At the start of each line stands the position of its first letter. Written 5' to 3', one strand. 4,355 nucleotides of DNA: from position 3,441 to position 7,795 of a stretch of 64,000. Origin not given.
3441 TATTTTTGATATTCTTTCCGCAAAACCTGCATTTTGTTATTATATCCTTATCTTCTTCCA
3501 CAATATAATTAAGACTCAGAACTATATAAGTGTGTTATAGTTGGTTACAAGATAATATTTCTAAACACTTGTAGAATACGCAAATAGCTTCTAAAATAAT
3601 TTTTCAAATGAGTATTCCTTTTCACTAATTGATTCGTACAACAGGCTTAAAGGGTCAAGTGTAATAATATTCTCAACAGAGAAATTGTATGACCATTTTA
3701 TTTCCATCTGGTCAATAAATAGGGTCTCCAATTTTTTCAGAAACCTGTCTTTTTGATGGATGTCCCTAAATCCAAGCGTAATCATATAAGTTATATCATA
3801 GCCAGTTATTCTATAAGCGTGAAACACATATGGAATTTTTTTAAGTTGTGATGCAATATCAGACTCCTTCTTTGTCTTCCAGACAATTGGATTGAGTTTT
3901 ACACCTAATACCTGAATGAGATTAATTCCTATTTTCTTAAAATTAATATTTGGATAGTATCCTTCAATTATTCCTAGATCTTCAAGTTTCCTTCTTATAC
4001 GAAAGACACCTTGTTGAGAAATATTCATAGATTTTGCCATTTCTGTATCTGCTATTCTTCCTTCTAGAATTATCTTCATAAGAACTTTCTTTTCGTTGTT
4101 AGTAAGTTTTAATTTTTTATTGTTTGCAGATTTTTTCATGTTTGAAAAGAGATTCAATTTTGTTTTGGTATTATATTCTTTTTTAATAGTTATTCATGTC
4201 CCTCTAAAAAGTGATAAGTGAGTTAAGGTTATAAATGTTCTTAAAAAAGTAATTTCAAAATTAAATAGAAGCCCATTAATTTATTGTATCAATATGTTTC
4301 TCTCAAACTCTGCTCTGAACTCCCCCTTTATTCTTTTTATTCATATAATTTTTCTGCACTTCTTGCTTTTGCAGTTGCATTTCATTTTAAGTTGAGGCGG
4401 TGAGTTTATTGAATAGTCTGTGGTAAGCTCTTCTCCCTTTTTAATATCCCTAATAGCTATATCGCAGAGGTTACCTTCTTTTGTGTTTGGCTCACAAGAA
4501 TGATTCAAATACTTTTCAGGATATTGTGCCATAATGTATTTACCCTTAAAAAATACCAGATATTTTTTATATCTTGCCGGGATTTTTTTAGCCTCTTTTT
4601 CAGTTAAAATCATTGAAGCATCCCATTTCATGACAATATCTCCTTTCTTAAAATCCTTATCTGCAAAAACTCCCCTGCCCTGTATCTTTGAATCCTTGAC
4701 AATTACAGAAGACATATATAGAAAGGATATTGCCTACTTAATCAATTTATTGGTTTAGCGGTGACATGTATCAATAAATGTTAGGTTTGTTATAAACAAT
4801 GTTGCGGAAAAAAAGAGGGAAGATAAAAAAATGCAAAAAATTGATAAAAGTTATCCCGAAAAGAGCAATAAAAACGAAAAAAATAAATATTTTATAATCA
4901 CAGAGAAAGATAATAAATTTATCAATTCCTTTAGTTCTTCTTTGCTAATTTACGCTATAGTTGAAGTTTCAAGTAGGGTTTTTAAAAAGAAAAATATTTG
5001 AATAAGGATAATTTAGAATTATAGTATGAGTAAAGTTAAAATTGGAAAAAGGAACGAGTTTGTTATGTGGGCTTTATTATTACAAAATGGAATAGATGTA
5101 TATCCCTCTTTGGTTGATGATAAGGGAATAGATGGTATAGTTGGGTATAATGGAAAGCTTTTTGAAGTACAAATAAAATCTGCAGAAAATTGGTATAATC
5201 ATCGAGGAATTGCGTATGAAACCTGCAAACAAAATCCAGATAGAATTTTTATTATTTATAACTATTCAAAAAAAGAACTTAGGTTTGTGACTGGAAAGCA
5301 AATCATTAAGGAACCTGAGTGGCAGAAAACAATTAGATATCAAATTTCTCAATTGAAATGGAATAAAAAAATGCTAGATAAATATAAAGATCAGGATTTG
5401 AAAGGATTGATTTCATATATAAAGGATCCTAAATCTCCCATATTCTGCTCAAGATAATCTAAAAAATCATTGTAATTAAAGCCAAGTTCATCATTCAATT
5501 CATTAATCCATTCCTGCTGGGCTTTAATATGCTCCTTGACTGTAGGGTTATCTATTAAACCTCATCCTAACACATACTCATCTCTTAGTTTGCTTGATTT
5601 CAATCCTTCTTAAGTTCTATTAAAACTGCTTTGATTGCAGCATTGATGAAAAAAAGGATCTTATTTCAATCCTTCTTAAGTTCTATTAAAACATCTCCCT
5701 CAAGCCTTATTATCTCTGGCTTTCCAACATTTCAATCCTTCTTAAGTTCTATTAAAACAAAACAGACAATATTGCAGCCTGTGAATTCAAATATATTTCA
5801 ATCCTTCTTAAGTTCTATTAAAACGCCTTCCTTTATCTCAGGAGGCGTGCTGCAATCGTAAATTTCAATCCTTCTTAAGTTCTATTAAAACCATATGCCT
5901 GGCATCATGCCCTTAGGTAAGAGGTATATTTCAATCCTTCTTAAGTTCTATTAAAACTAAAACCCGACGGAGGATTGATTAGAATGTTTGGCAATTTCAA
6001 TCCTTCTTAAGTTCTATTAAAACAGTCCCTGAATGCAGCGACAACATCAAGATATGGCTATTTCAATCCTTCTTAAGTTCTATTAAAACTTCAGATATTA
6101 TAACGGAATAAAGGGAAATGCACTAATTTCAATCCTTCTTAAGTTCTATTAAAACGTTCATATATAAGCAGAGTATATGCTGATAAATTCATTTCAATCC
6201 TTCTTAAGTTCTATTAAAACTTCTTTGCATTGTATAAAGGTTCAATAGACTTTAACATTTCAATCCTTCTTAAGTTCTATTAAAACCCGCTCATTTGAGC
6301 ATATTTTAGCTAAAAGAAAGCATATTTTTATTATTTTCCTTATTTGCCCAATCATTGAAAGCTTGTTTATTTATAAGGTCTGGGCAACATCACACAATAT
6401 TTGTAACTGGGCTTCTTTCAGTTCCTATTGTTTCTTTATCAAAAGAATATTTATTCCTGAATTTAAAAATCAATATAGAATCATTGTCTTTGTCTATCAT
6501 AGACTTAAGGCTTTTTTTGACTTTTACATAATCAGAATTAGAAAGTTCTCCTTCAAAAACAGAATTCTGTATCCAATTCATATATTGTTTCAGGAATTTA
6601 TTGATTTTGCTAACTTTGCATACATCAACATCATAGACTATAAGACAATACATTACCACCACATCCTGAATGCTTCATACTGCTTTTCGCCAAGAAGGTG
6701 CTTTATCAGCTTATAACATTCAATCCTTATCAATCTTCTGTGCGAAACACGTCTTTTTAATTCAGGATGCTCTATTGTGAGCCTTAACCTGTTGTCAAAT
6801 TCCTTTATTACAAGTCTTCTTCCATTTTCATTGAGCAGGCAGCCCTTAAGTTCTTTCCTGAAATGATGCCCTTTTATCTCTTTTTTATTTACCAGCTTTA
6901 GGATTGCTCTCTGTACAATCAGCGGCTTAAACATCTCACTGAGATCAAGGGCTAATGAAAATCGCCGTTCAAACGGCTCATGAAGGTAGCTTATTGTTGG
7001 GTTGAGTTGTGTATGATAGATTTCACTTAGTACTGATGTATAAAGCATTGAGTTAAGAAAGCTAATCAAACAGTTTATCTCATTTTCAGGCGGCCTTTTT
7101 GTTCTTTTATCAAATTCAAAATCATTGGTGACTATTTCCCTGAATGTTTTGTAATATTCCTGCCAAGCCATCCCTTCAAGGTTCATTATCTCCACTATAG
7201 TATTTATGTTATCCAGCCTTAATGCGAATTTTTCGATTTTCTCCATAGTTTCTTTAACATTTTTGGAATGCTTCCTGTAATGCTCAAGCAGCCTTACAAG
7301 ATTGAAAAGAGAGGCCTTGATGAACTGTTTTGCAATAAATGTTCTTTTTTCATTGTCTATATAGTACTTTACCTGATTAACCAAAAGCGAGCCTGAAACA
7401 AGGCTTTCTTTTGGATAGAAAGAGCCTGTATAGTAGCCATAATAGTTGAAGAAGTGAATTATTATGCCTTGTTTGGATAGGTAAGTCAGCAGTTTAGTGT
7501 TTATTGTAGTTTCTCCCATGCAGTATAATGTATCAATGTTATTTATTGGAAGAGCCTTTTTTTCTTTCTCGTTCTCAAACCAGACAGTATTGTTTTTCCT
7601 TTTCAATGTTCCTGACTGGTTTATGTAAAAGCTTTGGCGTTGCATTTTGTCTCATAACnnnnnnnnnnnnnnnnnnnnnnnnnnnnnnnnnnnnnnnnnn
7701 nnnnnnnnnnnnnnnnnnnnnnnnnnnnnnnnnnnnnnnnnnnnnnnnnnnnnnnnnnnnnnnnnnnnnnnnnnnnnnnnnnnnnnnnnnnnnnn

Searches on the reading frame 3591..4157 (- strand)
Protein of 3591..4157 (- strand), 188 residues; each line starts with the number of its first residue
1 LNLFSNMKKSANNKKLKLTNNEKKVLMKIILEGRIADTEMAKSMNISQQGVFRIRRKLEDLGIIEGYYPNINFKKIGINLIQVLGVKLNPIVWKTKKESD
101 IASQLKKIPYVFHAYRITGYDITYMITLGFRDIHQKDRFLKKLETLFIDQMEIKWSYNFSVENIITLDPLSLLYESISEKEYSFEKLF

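Call 75: search_protein_families(library=pfam, proteins=[window:3591-4157:-], max_evalue=0.001)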
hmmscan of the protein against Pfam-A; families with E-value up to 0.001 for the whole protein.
window:3591-4157:- (188 aa): 2 families
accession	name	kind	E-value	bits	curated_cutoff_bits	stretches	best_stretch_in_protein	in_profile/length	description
PF01037.27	AsnC_trans_reg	-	3.7e-05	24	25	1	98-145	11-58/73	Lrp/AsnC ligand binding domain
PF01047.28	MarR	-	0.00036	20.8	24.6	1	18-65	1-48/59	MarR family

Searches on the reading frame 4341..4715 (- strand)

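Call 75: search_protein_families(library=pfam, proteins=[window:4341-4715:-], max_evalue=0.001)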
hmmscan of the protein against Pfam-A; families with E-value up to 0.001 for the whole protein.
window:4341-4715:- (124 aa): 1 family
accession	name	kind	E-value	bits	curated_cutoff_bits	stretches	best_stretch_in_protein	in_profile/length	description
PF00856.33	SET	-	4.1e-17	63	22.4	1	13-102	1-105/105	SET domain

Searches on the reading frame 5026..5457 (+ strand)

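Call 75: search_protein_families(library=pfam, proteins=[window:5026-5457:+], max_evalue=0.001)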
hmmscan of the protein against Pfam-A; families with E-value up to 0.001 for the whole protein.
window:5026-5457:+ (143 aa): 1 family
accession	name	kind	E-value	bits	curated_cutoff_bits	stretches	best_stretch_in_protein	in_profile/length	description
PF14280.11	DUF4365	-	0.0005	20.6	24.3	0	29-106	24-122/139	Domain of unknown function (DUF4365)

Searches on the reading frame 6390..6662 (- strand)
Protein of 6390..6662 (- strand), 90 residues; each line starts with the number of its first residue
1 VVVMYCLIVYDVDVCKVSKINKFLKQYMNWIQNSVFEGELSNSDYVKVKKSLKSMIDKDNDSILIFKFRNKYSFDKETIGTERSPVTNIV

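Call 4: search_protein_families(library=pfam, proteins=[window:6390-6662:-], max_evalue=0.01)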
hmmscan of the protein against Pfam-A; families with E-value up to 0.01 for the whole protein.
window:6390-6662:- (90 aa): 1 family
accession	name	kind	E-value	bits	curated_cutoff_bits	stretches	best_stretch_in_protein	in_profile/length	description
PF09827.14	CRISPR_Cas2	-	2.8e-21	75.9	23.8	1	4-73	1-71/74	CRISPR associated protein Cas2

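Call 5: search_protein_families(library=ncbifam, proteins=[window:6390-6662:-], max_evalue=0.01)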
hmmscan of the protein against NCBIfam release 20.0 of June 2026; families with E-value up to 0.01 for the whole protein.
window:6390-6662:- (90 aa): 1 family
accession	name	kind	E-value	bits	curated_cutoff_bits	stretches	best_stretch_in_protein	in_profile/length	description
TIGR01573.1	cas2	equivalog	5.2e-15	55.5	24.5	1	4-84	1-86/96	CRISPR-associated endonuclease Cas2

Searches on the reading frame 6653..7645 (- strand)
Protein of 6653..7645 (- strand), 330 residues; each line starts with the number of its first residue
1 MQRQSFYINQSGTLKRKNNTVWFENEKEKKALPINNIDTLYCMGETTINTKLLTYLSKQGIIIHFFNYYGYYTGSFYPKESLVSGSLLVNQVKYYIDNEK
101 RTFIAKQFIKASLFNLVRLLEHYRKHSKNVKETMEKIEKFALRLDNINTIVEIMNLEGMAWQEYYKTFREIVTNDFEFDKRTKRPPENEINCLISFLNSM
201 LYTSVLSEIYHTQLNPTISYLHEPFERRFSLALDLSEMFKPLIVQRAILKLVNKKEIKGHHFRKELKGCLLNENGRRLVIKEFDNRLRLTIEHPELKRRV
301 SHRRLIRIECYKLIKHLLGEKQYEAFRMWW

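Call 4: search_protein_families(library=pfam, proteins=[window:6653-7645:-], max_evalue=0.01)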
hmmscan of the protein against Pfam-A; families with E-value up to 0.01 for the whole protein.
window:6653-7645:- (330 aa): 1 family
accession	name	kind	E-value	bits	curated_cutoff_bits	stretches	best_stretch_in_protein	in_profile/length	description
PF01867.21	Cas_Cas1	-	1.2e-93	313.8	22.3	1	7-284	2-282/283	CRISPR associated protein Cas1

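Call 5: search_protein_families(library=ncbifam, proteins=[window:6653-7645:-], max_evalue=0.01)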
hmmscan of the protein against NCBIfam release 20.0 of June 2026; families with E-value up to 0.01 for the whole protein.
window:6653-7645:- (330 aa): 10 families
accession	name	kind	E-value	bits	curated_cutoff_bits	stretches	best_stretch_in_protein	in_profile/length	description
TIGR03641.1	cas1_HMARI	exception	7.5e-140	465.8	304.1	1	5-330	2-324/324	type I-B CRISPR-associated endonuclease Cas1b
TIGR00287.1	cas1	equivalog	2.1e-99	332.7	71.7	1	5-324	1-326/327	CRISPR-associated endonuclease Cas1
TIGR04093.1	cas1_CYANO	exception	2.4e-68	230.5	385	1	10-327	7-332/334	type I-D CRISPR-associated endonuclease Cas1d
NF049935.1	cas4g_cas1g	exception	4.1e-62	210.4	560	1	4-326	215-543/546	CRISPR-associated endonuclease Cas4g/Cas1g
TIGR03640.1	cas1_DVULG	exception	1e-55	189.3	385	1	5-326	5-338/340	type I-C CRISPR-associated endonuclease Cas1c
TIGR03983.1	cas1_MYXAN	equivalog_domain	1e-35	123.4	358.05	1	11-321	19-338/347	type I-MYXAN CRISPR-associated endonuclease Cas1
TIGR04329.1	cas1_PREFRAN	exception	9e-18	64.4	300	1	16-264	20-262/317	type V CRISPR-associated endonuclease Cas1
TIGR03639.1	cas1_NMENI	exception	1e-16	61.1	120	1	6-272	4-251/278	type II CRISPR-associated endonuclease Cas1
TIGR03638.1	cas1_ECOLI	exception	5.5e-08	32.4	215.6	1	140-254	120-234/269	type I-E CRISPR-associated endonuclease Cas1e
TIGR03637.1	cas1_YPEST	exception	8.6e-08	31.9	150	1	88-265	105-284/307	type I-F CRISPR-associated endonuclease Cas1f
